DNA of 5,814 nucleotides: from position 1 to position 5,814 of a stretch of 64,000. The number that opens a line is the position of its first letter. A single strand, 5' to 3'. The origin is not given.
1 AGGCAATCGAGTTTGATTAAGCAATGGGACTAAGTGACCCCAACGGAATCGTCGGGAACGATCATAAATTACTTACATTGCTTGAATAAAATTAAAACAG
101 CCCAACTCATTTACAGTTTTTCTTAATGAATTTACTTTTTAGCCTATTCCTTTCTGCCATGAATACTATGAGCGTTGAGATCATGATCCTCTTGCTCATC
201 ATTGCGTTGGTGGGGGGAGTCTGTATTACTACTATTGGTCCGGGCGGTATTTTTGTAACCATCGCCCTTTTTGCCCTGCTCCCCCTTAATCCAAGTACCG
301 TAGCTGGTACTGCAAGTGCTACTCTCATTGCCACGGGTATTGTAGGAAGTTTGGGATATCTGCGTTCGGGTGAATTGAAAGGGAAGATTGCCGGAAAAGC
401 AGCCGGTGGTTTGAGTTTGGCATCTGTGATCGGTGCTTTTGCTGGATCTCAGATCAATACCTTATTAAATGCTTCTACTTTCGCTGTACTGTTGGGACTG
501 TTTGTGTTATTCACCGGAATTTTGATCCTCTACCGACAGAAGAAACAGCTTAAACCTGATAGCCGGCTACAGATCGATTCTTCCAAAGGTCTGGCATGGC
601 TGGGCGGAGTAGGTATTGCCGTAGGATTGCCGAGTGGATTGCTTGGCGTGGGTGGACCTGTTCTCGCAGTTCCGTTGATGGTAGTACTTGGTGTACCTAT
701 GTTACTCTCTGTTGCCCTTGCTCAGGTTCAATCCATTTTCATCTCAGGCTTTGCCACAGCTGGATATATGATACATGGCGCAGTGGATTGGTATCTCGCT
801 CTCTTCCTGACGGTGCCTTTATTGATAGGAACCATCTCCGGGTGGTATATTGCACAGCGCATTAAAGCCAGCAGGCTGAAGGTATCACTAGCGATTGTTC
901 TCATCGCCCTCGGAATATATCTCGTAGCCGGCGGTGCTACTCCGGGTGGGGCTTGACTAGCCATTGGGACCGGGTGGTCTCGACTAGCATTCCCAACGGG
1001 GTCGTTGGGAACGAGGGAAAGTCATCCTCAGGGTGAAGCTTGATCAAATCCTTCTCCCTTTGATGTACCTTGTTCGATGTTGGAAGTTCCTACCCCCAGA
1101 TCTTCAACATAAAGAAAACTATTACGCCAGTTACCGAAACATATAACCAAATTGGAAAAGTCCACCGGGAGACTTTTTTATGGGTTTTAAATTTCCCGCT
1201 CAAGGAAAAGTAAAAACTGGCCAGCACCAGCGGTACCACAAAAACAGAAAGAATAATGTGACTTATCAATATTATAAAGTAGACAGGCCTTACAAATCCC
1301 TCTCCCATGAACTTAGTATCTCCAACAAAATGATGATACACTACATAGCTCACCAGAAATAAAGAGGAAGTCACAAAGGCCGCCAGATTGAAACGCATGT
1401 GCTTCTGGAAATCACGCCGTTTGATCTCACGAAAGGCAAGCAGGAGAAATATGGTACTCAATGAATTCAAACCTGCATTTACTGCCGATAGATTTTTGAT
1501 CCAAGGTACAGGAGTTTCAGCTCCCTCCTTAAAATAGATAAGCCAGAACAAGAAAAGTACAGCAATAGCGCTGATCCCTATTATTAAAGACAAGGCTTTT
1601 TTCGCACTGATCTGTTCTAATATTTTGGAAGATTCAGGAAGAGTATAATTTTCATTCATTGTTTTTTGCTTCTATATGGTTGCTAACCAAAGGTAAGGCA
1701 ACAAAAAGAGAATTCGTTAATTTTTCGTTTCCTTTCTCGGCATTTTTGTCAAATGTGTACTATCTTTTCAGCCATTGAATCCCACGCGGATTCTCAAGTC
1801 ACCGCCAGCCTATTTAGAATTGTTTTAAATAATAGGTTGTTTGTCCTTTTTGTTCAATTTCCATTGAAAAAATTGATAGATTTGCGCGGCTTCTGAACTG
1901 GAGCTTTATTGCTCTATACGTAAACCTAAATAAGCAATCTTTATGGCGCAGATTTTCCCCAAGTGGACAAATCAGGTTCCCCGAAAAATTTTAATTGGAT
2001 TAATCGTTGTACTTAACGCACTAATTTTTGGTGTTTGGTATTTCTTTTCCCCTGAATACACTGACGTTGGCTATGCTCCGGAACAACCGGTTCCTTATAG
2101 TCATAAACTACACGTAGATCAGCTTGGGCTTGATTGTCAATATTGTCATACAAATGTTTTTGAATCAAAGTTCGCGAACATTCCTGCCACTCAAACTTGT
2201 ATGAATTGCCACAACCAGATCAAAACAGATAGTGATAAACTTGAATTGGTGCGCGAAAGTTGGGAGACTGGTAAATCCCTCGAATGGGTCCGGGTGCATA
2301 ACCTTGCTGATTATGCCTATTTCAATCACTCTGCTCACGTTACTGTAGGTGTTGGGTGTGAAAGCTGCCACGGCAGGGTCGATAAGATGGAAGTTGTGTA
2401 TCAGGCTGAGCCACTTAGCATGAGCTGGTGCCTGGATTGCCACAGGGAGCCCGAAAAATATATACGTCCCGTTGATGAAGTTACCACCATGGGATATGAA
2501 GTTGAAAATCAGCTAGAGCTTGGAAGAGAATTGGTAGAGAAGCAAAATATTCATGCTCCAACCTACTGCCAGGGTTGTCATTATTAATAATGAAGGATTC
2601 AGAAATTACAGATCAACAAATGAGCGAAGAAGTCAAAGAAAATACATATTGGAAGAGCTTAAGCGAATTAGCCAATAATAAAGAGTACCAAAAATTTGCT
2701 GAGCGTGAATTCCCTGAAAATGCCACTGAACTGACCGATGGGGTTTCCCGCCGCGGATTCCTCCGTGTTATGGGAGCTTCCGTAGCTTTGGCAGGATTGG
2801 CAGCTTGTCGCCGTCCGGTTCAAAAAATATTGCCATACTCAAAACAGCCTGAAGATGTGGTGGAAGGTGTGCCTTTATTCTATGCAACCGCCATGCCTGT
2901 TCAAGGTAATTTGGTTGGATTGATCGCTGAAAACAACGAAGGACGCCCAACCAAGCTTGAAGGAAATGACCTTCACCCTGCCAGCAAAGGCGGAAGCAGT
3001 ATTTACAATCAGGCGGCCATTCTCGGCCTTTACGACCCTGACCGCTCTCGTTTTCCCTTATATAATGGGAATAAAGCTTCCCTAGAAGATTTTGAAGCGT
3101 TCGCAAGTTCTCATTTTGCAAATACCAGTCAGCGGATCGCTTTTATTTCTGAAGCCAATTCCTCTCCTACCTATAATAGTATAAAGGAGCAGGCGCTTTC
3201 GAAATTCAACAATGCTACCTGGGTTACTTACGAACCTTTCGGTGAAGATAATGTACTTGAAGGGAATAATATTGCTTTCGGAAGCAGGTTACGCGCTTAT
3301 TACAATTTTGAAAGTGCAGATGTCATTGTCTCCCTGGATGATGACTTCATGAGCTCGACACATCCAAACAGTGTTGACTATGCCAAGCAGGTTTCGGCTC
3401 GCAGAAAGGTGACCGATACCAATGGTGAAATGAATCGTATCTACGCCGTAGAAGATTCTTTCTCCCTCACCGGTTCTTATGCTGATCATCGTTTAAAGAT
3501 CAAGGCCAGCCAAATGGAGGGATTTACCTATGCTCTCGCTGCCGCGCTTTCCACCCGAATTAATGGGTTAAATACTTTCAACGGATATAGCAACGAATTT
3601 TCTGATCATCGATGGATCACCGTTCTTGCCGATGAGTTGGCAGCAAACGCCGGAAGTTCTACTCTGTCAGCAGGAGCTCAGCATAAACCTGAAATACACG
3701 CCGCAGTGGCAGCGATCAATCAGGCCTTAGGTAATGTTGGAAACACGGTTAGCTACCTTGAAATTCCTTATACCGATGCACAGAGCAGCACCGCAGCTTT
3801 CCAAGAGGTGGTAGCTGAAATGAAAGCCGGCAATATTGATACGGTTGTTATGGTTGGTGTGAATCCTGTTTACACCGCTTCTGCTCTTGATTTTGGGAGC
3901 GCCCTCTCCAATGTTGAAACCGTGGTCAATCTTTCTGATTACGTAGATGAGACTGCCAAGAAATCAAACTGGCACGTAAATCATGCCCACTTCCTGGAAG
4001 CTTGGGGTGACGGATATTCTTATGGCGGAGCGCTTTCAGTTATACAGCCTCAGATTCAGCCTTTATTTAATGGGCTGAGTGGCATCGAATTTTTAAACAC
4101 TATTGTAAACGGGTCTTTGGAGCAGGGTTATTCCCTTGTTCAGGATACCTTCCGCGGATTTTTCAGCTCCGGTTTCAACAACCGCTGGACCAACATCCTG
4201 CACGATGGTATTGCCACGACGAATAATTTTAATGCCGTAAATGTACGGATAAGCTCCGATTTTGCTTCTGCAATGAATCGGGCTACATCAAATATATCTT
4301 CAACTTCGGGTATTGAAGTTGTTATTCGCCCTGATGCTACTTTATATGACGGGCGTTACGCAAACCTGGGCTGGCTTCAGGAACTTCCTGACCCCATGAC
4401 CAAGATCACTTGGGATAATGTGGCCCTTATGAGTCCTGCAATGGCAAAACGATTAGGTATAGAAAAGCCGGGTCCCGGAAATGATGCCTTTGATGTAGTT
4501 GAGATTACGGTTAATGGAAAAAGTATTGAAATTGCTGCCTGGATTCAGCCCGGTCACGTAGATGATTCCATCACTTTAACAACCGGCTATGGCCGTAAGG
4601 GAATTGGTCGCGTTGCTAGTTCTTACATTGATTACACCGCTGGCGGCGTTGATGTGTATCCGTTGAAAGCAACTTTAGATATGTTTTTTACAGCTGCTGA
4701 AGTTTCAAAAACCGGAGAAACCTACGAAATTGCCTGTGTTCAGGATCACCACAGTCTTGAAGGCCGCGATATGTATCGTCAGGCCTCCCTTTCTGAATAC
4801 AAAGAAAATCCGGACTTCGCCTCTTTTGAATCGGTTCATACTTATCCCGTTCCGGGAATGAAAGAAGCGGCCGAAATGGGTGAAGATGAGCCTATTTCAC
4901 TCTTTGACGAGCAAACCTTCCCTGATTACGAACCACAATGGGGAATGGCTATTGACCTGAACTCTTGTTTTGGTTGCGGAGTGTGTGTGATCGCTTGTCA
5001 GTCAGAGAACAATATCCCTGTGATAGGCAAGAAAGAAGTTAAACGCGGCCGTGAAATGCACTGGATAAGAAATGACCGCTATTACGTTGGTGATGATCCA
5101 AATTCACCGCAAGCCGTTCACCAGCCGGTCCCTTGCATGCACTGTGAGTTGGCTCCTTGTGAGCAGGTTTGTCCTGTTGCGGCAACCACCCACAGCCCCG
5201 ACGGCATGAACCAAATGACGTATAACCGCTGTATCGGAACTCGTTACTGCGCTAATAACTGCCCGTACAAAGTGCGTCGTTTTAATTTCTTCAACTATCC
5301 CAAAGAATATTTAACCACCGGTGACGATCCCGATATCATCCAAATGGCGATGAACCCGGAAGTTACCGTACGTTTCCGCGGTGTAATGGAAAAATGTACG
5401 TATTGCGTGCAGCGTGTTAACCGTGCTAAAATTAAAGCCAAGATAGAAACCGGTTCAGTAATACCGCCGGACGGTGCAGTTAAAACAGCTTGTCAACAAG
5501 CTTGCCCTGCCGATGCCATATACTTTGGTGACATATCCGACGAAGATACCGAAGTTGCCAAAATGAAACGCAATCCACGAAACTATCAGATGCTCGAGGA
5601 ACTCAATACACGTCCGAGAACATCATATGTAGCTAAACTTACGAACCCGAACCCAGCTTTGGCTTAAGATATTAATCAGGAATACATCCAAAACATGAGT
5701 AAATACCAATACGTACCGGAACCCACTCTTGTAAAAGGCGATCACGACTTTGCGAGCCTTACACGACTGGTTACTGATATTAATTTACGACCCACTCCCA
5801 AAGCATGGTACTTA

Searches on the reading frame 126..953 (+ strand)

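Call 78: search_protein_families(library=pfam, proteins=[window:126-953:+], max_evalue=0.00001)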
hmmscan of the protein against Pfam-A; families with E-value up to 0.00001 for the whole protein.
window:126-953:+ (276 aa): 1 family
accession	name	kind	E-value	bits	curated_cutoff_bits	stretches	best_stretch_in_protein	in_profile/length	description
PF01925.25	TauE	-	1.7e-35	123.3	32.6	1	23-266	1-237/237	Sulfite exporter TauE/SafE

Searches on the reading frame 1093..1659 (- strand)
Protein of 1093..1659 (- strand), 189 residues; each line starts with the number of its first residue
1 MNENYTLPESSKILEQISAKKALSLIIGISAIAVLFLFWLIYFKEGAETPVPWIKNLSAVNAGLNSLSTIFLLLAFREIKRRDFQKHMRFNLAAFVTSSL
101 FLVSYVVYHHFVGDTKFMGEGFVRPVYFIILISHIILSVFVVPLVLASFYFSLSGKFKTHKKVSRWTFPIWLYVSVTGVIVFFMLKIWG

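Call 78: search_protein_families(library=pfam, proteins=[window:1093-1659:-], max_evalue=0.00001)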
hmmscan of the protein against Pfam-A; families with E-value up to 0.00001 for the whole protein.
window:1093-1659:- (189 aa): 1 family
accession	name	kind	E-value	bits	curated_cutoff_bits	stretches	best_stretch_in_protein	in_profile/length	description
PF04238.17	DUF420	-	4.7e-43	147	30.5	1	57-185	1-130/130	Protein of unknown function (DUF420)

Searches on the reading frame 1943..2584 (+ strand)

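Call 78: search_protein_families(library=pfam, proteins=[window:1943-2584:+], max_evalue=0.00001)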
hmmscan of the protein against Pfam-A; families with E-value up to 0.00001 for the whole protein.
window:1943-2584:+ (214 aa): 4 families
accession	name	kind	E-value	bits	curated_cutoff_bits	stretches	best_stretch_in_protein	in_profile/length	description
PF14522.11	Cytochrome_C7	-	3.2e-15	56.1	24.8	2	52-97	3-55/67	Cytochrome c7 and related cytochrome c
PF14537.11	Cytochrom_c3_2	-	2.1e-11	44.6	25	0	132-213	2-78/79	Cytochrome c3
PF02085.21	Cytochrom_CIII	-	4.7e-10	40.1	22.9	0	45-103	16-66/101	Class III cytochrome C family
PF22113.1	Mtrc-MtrF_II-IV_dom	-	9.9e-06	25.6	30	0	64-213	8-127/176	Outer membrane cytochrome MtrC/MtrF-like, domains II/IV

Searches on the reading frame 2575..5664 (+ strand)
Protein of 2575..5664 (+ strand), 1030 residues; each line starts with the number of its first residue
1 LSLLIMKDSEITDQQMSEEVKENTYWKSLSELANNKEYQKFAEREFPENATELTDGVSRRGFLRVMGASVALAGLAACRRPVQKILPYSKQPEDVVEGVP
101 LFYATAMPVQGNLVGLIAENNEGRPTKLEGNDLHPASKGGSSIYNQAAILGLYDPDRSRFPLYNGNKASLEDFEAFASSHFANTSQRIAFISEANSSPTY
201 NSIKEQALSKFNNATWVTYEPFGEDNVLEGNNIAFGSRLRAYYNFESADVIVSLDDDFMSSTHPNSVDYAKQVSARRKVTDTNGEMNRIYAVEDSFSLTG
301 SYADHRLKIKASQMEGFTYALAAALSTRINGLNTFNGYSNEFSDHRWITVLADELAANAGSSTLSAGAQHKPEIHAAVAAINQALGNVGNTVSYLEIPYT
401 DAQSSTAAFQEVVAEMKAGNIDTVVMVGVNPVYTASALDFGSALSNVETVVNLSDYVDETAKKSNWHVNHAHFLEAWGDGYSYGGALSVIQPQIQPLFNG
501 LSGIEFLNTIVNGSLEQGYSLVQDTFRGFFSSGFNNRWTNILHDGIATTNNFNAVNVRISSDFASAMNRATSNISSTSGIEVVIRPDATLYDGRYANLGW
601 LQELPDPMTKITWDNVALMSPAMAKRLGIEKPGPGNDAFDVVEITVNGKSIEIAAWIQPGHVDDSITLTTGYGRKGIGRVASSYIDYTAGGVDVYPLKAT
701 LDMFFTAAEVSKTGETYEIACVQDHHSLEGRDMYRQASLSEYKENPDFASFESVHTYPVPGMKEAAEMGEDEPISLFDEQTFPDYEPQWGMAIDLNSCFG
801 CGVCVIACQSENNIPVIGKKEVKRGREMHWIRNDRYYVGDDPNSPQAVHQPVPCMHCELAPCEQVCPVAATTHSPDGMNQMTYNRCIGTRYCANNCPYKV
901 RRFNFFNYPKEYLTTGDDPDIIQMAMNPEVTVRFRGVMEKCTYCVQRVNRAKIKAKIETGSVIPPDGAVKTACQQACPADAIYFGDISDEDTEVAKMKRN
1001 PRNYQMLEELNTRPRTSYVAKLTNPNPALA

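Call 78: search_protein_families(library=pfam, proteins=[window:2575-5664:+], max_evalue=0.00001)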
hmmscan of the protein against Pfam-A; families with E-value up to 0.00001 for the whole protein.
window:2575-5664:+ (1030 aa): 5 families
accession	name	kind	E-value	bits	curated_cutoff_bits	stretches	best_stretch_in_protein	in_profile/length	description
PF12838.12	Fer4_7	-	1.5e-13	51.4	27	1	797-870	1-52/52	4Fe-4S dicluster domain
PF13247.11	Fer4_11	-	1.6e-08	35.1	26.2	1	850-904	6-62/100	4Fe-4S dicluster domain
PF13183.11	Fer4_8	-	1.5e-06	29.1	27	0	795-868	2-66/68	4Fe-4S dicluster domain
PF13237.11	Fer4_10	-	4e-06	27.1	25.5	0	848-897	3-53/53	4Fe-4S dicluster domain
PF25160.1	LdpA_Fe-S-bd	-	9.3e-06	25.8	27.6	0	860-899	7-41/49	LdpA Fe-S cluster-binding domain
